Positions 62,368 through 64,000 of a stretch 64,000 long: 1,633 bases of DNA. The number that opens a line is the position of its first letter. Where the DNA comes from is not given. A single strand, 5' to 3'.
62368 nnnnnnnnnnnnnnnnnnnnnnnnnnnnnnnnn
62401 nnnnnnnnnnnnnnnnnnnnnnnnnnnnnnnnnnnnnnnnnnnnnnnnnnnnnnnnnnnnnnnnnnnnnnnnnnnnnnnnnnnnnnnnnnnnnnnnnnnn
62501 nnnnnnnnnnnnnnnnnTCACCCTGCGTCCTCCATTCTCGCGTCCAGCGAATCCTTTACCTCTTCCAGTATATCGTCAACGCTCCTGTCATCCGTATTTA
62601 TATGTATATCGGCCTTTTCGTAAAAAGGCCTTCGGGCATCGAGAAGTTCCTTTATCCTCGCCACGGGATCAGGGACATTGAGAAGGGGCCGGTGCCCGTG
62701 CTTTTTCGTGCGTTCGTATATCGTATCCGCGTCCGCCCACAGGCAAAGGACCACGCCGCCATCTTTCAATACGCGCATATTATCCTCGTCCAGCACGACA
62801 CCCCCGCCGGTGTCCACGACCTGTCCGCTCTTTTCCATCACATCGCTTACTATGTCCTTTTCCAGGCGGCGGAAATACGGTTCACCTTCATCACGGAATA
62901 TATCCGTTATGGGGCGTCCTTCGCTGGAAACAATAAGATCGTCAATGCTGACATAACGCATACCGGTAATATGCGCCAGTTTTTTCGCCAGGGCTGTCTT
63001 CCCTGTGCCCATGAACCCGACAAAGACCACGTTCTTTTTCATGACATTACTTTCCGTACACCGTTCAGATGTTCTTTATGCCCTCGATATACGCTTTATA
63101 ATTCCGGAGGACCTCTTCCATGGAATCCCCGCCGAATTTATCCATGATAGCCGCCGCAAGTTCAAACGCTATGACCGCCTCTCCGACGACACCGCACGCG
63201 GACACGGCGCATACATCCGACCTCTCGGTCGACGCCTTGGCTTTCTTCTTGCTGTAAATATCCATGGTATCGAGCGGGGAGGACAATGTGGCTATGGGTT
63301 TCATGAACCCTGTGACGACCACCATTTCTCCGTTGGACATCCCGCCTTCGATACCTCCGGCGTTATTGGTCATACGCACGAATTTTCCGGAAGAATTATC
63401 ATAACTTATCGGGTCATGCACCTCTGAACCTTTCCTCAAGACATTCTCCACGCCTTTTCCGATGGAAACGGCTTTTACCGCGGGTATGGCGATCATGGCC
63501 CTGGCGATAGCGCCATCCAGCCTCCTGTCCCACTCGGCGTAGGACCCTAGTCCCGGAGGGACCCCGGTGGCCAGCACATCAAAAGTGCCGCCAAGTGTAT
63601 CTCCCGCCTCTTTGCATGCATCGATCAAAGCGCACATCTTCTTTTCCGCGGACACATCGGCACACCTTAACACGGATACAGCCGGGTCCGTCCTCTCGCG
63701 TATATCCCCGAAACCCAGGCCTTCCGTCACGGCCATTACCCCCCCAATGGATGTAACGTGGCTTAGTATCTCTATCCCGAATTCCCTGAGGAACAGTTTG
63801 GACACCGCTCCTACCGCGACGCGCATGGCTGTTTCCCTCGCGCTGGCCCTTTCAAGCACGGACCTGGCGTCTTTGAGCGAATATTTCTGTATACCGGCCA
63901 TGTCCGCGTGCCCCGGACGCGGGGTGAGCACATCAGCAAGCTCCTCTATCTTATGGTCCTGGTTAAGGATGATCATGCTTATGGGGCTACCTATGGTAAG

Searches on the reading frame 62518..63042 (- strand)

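Call 70: search_protein_families(library=pfam, proteins=[window:62518-63042:-], max_evalue=0.00001)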
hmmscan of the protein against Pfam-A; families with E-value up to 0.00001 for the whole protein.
window:62518-63042:- (174 aa): 1 family
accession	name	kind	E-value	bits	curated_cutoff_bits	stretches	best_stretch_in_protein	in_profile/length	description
PF01202.28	SKI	-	5.4e-40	137.6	22.1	1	11-165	1-157/159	Shikimate kinase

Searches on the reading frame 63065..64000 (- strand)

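Call 70: search_protein_families(library=pfam, proteins=[window:63065-64000:-], max_evalue=0.00001)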
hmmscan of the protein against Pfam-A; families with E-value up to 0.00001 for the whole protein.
window:63065-64000:- (311 aa): 1 family
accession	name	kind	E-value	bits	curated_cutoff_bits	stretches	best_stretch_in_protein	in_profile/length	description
PF01264.26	Chorismate_synt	-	6.6e-84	281.8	27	1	2-286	66-327/327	Chorismate synthase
